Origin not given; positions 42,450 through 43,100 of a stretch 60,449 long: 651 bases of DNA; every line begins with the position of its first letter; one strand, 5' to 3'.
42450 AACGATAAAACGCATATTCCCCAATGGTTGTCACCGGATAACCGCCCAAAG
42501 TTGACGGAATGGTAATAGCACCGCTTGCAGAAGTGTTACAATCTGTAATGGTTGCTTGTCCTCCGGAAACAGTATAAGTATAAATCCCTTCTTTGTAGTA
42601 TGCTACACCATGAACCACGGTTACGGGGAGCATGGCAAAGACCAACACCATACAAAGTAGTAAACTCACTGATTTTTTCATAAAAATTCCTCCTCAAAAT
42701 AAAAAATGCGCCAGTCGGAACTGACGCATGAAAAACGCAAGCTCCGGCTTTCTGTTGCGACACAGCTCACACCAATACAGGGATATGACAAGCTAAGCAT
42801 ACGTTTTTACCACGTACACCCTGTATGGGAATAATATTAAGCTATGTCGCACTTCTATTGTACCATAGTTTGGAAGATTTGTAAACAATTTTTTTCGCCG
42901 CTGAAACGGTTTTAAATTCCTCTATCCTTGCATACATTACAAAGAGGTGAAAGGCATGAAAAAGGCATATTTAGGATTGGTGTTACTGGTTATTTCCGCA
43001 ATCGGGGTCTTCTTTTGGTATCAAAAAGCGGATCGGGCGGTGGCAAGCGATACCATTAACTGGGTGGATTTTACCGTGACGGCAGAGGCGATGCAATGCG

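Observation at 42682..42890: Copy A of the leader: a self-contained promoter-leader-CDS-terminator unit for the 1371-aa LRR protein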

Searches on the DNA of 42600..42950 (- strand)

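Call 5: search_rna_families(source=window, start=42600, end=42950, threshold=evalue, max_evalue=10, show_alignments=3)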
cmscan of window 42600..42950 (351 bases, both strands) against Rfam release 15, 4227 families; matches with E-value up to 10: 5.
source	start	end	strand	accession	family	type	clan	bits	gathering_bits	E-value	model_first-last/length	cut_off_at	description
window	42700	42765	-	RF02871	ncS54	Gene; sRNA;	-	17.5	43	0.15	1-79/79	no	Burkholderia sRNA 54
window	42679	42707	-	RF02597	shuA_thermo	Cis-reg; thermoregulator;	-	17.1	58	7.9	1-32/32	no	shuA/chuA 5' UTR thermoregulator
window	42650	42746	+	RF03102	RAGATH-33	Gene; sRNA;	-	16.2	120.4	0.58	1-113/113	no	RAGATH-33 RNA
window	42858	42911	-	RF02679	Pistol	Gene; ribozyme;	-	14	34.5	3.7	1-68/68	no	Pistol ribozyme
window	42667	42705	+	RF01962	RMST_1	Gene; lncRNA;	-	12.7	40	1.4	1-61/61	no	Rhabdomyosarcoma 2 associated transcript conserved region 1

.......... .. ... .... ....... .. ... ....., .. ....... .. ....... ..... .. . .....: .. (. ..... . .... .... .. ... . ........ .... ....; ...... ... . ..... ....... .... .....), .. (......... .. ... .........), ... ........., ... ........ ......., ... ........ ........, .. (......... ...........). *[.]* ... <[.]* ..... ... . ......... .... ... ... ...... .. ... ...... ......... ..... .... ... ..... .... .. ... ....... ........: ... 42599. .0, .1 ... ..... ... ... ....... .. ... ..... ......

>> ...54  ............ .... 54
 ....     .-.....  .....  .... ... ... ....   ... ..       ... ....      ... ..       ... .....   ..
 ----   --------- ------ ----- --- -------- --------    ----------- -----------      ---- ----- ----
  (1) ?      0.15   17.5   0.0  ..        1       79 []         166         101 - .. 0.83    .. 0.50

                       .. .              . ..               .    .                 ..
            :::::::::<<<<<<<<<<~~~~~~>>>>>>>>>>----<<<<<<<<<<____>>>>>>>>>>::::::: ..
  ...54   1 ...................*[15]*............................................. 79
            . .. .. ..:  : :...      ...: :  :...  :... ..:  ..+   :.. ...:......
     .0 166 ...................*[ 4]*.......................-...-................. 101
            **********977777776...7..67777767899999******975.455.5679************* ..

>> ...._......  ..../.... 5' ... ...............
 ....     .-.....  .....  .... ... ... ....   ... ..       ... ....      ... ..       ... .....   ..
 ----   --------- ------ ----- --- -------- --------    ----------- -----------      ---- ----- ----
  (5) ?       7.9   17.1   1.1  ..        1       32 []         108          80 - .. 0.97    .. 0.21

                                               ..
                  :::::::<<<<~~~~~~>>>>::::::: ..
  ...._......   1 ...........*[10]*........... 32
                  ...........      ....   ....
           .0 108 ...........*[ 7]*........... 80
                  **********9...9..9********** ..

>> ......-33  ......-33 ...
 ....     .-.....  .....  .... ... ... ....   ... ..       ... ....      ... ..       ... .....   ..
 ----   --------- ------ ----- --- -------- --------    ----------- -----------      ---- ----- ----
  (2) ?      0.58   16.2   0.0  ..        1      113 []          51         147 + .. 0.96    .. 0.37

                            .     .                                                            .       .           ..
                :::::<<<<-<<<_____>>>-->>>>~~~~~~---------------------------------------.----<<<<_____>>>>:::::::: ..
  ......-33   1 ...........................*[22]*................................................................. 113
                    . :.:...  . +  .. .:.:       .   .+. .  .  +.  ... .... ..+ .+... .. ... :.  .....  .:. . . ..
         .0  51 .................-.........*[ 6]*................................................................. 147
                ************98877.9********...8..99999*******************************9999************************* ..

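Call 38: build_rna_model(alignment_id=A2, structure=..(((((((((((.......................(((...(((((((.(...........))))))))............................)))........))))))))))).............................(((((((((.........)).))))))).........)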
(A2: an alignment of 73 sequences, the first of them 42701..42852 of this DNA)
Model R1 built from alignment A2 (73 sequences, 186 columns); structure: as given.
model positions 148; base pairs 31; branch points 1; effective number of sequences 1.84; information 0.59 bits per position. Calibrated on 0.2 Mb of random sequence (short: E-values are rough).
structure used (alignment columns):
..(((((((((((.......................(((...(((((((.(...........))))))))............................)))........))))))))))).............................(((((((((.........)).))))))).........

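Call 39: search_with_rna_model(model_id=R1, sources=[window, L001, L002, L003, L004, L005, L006, L007, L008, L009, L010, L011, L012, L013, L014, L015, L016, L017, L018, L019, L020, L021, L022, L023, L024, L025, L026, L027, L028, L029, L030, L031, L032, L033, L034, L035, L036, L037, L038, L039, L040, L041, L042, L043, L044, L045, L046, L047, L048, L049, L050, L051, L052, L053, L054, L055, L056, L057, L058, L059, L060, L061, L062, L063, L064, L065, L066, L067, L068, L069, L070, L071, L072, L073, L074], max_evalue=1)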
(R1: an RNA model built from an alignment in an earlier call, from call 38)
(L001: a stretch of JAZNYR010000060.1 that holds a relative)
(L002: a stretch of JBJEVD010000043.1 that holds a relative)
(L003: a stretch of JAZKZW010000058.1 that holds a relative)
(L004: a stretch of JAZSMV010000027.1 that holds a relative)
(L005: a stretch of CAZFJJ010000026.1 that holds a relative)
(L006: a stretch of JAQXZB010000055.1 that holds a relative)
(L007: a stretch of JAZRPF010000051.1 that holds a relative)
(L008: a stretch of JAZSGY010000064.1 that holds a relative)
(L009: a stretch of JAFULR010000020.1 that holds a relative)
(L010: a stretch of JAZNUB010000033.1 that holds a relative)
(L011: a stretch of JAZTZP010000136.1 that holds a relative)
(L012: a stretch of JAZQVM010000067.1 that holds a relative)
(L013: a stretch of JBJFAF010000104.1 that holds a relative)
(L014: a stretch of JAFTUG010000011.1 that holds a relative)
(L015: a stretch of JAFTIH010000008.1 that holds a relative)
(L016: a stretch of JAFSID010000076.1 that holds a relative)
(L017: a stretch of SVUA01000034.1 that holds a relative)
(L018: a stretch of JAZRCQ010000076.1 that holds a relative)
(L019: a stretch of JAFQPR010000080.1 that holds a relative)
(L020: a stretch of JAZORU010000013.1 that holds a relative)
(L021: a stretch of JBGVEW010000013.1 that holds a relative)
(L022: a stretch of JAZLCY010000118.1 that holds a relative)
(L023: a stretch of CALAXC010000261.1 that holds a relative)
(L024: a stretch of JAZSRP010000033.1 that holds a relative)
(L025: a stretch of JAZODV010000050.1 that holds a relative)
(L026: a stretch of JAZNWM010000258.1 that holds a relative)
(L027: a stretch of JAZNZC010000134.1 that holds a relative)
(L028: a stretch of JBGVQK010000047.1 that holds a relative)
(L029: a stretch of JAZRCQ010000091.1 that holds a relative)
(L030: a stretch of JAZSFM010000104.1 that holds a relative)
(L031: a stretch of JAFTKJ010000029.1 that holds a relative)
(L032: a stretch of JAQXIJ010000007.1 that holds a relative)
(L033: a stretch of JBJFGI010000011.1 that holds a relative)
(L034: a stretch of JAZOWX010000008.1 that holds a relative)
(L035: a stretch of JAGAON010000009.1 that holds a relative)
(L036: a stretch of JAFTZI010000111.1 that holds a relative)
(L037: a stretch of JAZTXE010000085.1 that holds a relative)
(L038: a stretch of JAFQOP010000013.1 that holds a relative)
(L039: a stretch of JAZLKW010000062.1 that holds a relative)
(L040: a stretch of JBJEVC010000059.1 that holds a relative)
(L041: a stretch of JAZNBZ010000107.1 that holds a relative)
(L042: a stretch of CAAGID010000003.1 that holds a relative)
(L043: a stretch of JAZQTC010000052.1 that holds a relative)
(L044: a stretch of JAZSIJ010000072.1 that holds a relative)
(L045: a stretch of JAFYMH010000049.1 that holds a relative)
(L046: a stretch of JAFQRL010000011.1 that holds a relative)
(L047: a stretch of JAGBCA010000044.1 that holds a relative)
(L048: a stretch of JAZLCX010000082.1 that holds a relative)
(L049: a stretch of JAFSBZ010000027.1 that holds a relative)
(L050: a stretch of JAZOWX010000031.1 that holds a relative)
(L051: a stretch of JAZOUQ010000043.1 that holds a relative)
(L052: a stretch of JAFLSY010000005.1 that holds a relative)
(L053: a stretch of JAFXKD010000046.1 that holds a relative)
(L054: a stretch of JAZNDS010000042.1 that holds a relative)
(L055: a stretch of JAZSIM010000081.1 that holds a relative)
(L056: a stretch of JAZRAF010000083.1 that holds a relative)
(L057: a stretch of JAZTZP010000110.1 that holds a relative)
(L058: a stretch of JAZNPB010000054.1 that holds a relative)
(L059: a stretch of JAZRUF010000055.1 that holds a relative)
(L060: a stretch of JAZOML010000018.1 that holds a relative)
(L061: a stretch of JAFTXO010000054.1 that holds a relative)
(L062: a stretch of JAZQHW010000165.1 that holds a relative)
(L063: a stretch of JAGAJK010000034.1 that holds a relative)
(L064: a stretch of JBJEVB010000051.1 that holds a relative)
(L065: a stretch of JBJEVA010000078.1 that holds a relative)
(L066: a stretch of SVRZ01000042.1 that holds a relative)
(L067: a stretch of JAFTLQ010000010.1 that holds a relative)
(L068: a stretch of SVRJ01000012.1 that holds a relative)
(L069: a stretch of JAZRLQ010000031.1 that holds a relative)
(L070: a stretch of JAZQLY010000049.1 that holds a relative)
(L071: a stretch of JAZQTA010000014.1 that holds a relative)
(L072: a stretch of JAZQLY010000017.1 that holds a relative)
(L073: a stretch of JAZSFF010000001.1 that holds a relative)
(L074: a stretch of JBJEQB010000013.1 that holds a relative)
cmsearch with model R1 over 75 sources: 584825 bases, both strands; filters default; matches with E-value up to 1: 141.
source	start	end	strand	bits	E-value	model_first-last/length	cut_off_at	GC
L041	2327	2472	+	169.6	2e-36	1-148/148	no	0.41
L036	4863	5008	+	168.2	4.1e-36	1-148/148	no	0.42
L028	6439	6584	+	167.9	4.9e-36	1-148/148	no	0.43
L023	7684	7829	-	167.1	7.2e-36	1-148/148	no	0.42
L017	3277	3422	-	166.8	8.8e-36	1-148/148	no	0.44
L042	7599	7744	+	166.2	1.2e-35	1-148/148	no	0.43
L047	199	344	-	162.6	8.3e-35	1-148/148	no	0.47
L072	3371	3516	+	162.3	9.7e-35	1-148/148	no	0.43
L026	1553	1698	+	162.1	1.1e-34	1-148/148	no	0.42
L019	2823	2969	+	161.9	1.2e-34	1-148/148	no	0.46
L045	493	639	-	161.1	1.8e-34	1-148/148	no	0.46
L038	760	906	+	160.8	2.1e-34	1-148/148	no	0.46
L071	2720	2864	-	159.6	4e-34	1-148/148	no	0.45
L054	3799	3941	+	158.8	6.3e-34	1-148/148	no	0.45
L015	5941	6087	-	157.1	1.5e-33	1-148/148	no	0.46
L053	7743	7887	+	157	1.6e-33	1-148/148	no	0.45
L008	7350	7494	-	155.8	3.1e-33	1-148/148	no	0.48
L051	2784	2930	-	155.2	4.3e-33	1-148/148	no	0.4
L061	774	919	-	155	4.6e-33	1-148/148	no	0.47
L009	4281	4425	+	153.9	8.5e-33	1-148/148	no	0.45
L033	5856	6002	-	153.2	1.2e-32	1-148/148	no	0.45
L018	1243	1385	-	153.2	1.2e-32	1-148/148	no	0.45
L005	2273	2419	-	153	1.4e-32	1-148/148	no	0.41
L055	4717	4863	-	152.2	2e-32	1-148/148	no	0.45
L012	4355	4501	-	151.8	2.6e-32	1-148/148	no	0.46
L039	1824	1970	+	151.8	2.6e-32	1-148/148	no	0.46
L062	6456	6602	+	151.8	2.6e-32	1-148/148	no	0.46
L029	6048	6190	-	147.1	3.2e-31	1-148/148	no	0.43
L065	2848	2994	-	146.3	4.7e-31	1-148/148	no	0.44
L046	398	543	+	145.9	6e-31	1-148/148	no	0.4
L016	620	765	+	145.6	6.9e-31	1-148/148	no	0.42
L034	3946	4091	-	145.4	7.7e-31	1-148/148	no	0.41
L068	5091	5244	+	144.8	1.1e-30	1-148/148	no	0.4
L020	3772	3917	+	144.5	1.3e-30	1-148/148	no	0.42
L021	2241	2395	+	144.4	1.3e-30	1-148/148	no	0.41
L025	3936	4080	-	143.4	2.3e-30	1-148/148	no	0.43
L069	4454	4608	-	142.9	3e-30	1-148/148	no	0.41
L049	35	181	+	142.9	3e-30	1-148/148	no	0.42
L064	2082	2227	+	142.6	3.5e-30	1-148/148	no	0.41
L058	3701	3847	-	142.2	4.3e-30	1-148/148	no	0.42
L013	6188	6333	-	142.1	4.4e-30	1-148/148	no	0.44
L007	1272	1426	+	141.4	6.5e-30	1-148/148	no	0.39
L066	13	165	+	141.2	7.2e-30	1-148/148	no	0.39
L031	3395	3548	+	141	8.1e-30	1-148/148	no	0.4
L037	362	514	-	140.9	8.7e-30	1-148/148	no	0.41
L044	685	831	-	140.5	1.1e-29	1-148/148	no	0.44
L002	3564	3709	-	140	1.4e-29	1-148/148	no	0.45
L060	4588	4731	-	139.6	1.8e-29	1-148/148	no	0.44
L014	7154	7298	+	139.2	2.2e-29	1-148/148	no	0.45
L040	5722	5866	-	138.5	3.2e-29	1-148/148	no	0.43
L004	3581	3726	+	138.1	3.9e-29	1-148/148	no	0.45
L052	3874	4020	+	137.5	5.4e-29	1-148/148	no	0.41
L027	5844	5996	-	137.1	6.4e-29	1-148/148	no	0.41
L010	3992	4137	-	136.9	7.4e-29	1-148/148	no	0.42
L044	928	1074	-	136.8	7.6e-29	1-148/148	no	0.47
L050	4100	4245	-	135.2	1.8e-28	1-148/148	no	0.43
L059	1760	1913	-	134.2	3e-28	1-148/148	no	0.39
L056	509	664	-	134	3.4e-28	1-148/148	no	0.39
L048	93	237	+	133.4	4.7e-28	1-148/148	no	0.46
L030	1198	1344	+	131.2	1.5e-27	1-148/148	no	0.39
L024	3619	3771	+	131.1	1.6e-27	1-148/148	no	0.41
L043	5186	5330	+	128.6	6.2e-27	1-148/148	no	0.43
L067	5882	6029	+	128.1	7.9e-27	1-148/148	no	0.47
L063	6894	7041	+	128.1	8e-27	1-148/148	no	0.43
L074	544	686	+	127.6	1e-26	1-148/148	no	0.44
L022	1151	1292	-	126.7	1.6e-26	1-148/148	no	0.45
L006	6312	6460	+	125.1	4e-26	1-148/148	no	0.41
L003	2642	2787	+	120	5.9e-25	1-148/148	no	0.42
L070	2274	2414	-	119.1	9.6e-25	11-148/148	5'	0.4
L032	7541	7689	+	117.7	2.1e-24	1-148/148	no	0.4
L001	4859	5015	+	111.7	4.9e-23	1-148/148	no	0.44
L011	4695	4847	-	95.6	2.7e-19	1-148/148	no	0.34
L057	558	711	+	90.1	4.9e-18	1-148/148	no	0.35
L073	126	285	+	83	2.2e-16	1-148/148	no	0.36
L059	1971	2127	-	74.4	2.2e-14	1-148/148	no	0.38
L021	4664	4852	+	56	4e-10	1-148/148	no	0.42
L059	1484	1572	-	28.1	0.0011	1-148/148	no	0.38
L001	4813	4962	-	26.7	0.0024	1-148/148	no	0.31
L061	825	949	+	26.7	0.0025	1-148/148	no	0.36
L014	7124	7248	-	26.4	0.0028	1-148/148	no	0.35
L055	4768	4904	+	26.3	0.0029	1-148/148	no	0.38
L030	1178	1292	-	25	0.006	1-148/148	no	0.33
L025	3987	4122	+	24.4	0.0084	1-148/148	no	0.33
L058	3753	3875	+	23.8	0.011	1-148/148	no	0.35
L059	1813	1954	+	23.7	0.012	1-148/148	no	0.36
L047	250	374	+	22.9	0.019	1-148/148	no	0.38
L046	368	491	-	22.7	0.02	1-148/148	no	0.32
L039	1814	1919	-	22.5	0.022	1-148/148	no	0.41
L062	6446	6551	-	22.5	0.022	1-148/148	no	0.41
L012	4406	4511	+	22.5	0.022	1-148/148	no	0.41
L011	6905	7016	-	22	0.029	1-148/148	no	0.38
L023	7735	7870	+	21.8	0.033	1-148/148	no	0.33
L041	2306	2421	-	21.7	0.035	1-148/148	no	0.33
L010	4044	4178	+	21.5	0.037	1-148/148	no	0.37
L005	2325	2470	+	21.5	0.038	1-148/148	no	0.34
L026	1511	1647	-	21.4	0.04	1-148/148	no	0.31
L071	2771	2885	+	21.2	0.045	1-148/148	no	0.39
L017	3328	3442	+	21.1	0.047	1-148/148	no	0.37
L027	5896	6015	+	20.8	0.055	1-148/148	no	0.32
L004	3560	3674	-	20.7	0.057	1-148/148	no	0.37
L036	4842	4957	-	20.6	0.062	1-148/148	no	0.34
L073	116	231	-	20.5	0.065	1-148/148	no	0.31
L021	2221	2343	-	20.4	0.068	1-148/148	no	0.36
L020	3729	3865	-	20.4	0.07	1-148/148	no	0.34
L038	729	855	-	20.2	0.078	1-148/148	no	0.37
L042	7579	7693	-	20.1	0.08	1-148/148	no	0.35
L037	414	543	+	20.1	0.083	1-148/148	no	0.33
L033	5907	6040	+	19.8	0.093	1-148/148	no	0.37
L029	6099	6230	+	19.8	0.094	1-148/148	no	0.34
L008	7400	7533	+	19.5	0.11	1-148/148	no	0.37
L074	514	637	-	19.5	0.11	1-148/148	no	0.35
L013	6238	6385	+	19.4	0.12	1-148/148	no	0.37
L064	2000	2177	-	19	0.15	1-148/148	no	0.36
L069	4506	4615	+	19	0.15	1-148/148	no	0.35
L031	3375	3496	-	19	0.15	1-148/148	no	0.32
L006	6284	6408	-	18.8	0.16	1-148/148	no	0.31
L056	561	670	+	18.7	0.17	1-148/148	no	0.34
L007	1265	1374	-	18.7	0.17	1-148/148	no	0.35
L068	5071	5192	-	18.7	0.17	1-148/148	no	0.33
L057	518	659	-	18.6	0.18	1-148/148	no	0.29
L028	6419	6533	-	18.4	0.2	1-148/148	no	0.37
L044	738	869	+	18.4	0.2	1-148/148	no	0.32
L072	3321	3465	-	17.9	0.26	1-148/148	no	0.36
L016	613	714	-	17.7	0.28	1-148/148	no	0.38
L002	7178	7281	+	17.6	0.3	1-148/148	no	0.33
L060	4640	4785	+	17.2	0.39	1-148/148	no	0.36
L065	2899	3056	+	17.1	0.4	1-148/148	no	0.35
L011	6989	7067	+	16.9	0.45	1-148/148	no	0.24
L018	1294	1425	+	16.6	0.51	1-148/148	no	0.35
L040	5772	5905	+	16.6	0.52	1-148/148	no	0.38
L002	3614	3760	+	16.3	0.6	1-148/148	no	0.4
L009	4261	4374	-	15.9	0.77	1-148/148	no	0.38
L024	3599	3719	-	15.8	0.81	1-148/148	no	0.31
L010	6617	6744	-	15.7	0.85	1-148/148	no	0.38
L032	7537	7636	-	15.6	0.88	1-148/148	no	0.35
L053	7723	7836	-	15.5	0.95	1-148/148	no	0.39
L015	5991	6117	+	15.5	0.95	1-148/148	no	0.38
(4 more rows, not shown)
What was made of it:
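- The covariance model R1 scores them at 83-170 bits and finds exactly two copies in the window (call 39).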

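Call 51: search_with_rna_model(model_id=R1, sources=[L078, L079, L080, L081, L082, L083, L084, L085, L086, L087, L088, L089, L090, L091, L092, L093, L094, L095, L096, L097, L098, L099, L100, L101, L102, L103, L104, L105, L106, L107, L108, L109, L110, L111, L112, L113, L114, L115, L116, L117, L118, L119, L120, L121, L122, L123, L124, L125, L126, L127, L128, L129, L130, L131, L132, L133, L134, L135, L136, L137, L138, L139, L140, L141, L142, L143, L144, L145, L146, L147, L148, L149, L150, L151, L152, L153, L154, L155, L156, L157, L075, L076], max_evalue=0.01)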
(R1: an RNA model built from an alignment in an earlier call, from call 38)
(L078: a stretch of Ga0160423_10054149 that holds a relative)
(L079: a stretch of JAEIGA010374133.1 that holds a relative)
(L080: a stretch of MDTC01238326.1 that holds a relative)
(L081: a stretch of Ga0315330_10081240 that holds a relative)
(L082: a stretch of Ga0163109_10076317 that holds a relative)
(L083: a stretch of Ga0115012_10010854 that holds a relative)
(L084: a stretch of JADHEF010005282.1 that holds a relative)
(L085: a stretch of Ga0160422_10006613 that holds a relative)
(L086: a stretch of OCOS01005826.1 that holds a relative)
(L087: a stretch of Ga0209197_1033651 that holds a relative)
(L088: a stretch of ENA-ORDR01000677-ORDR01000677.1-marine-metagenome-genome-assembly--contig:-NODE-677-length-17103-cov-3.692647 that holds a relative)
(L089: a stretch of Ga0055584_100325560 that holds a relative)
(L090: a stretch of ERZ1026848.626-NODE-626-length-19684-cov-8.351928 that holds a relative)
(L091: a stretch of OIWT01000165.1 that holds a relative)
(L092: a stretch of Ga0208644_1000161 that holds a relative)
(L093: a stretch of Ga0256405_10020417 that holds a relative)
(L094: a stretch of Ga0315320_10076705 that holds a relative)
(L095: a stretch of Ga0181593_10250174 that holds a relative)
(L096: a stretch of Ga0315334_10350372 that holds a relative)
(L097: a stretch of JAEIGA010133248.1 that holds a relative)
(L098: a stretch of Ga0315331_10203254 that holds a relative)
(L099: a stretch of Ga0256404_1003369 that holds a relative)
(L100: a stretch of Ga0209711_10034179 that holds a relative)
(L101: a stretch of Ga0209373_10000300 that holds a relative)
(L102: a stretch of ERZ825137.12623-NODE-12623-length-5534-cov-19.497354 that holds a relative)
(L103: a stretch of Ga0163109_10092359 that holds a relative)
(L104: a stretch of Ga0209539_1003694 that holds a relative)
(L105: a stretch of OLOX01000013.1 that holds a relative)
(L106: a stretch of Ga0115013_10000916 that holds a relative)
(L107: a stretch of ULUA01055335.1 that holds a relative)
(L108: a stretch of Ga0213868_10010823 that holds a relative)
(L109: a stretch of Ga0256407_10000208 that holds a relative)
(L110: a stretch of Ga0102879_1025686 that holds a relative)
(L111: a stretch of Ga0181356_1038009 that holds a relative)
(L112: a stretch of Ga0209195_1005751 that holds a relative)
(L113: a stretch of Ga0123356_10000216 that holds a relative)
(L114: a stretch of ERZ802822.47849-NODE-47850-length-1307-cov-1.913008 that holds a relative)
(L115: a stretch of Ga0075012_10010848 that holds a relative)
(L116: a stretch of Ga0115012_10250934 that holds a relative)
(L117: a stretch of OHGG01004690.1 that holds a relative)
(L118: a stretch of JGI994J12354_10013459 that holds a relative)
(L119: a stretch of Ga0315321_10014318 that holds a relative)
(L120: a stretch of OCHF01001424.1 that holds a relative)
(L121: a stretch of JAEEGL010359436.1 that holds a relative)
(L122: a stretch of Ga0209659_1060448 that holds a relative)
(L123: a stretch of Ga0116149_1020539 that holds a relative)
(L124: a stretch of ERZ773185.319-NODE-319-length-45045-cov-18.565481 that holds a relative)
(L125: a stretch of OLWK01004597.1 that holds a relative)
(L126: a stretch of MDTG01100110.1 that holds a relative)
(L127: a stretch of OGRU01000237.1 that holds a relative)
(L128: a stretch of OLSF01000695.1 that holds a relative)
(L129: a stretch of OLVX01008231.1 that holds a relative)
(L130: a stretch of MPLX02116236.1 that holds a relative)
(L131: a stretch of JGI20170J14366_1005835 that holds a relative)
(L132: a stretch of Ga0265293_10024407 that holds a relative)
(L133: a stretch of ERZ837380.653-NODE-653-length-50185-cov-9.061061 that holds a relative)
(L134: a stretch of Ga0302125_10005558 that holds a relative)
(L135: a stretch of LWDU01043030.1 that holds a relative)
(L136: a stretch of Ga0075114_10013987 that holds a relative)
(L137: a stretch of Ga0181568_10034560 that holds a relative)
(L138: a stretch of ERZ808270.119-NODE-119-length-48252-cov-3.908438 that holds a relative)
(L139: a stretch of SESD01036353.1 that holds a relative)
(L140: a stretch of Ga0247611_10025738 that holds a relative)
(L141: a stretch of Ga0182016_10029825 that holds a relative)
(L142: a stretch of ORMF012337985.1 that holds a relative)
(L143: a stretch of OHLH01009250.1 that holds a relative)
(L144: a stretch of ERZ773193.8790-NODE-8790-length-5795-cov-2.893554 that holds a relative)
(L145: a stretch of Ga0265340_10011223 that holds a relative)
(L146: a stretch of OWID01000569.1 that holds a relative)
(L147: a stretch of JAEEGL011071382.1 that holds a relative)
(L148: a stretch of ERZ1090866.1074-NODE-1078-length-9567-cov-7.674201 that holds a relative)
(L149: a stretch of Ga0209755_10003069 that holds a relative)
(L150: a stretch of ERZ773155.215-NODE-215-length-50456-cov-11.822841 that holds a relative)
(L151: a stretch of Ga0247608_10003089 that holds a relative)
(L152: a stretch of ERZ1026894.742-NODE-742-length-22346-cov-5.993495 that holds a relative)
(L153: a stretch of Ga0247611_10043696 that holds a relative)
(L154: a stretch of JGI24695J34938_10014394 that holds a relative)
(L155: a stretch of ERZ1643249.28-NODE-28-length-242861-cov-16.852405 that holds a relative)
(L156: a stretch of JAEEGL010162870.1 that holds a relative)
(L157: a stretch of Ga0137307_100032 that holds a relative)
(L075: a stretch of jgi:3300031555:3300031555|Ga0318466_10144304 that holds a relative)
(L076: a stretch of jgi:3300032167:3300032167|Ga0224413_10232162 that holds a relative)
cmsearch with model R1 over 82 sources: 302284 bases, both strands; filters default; matches with E-value up to 0.01: 3.
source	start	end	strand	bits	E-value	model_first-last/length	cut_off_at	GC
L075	1335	1498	-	100.5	9.8e-21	1-148/148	no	0.36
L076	100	263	-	100.5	9.8e-21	1-148/148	no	0.36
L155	2149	2308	+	27.5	0.0008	1-148/148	no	0.39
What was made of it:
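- It is absent from 79 of 80 LRR homologue loci (call 51).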
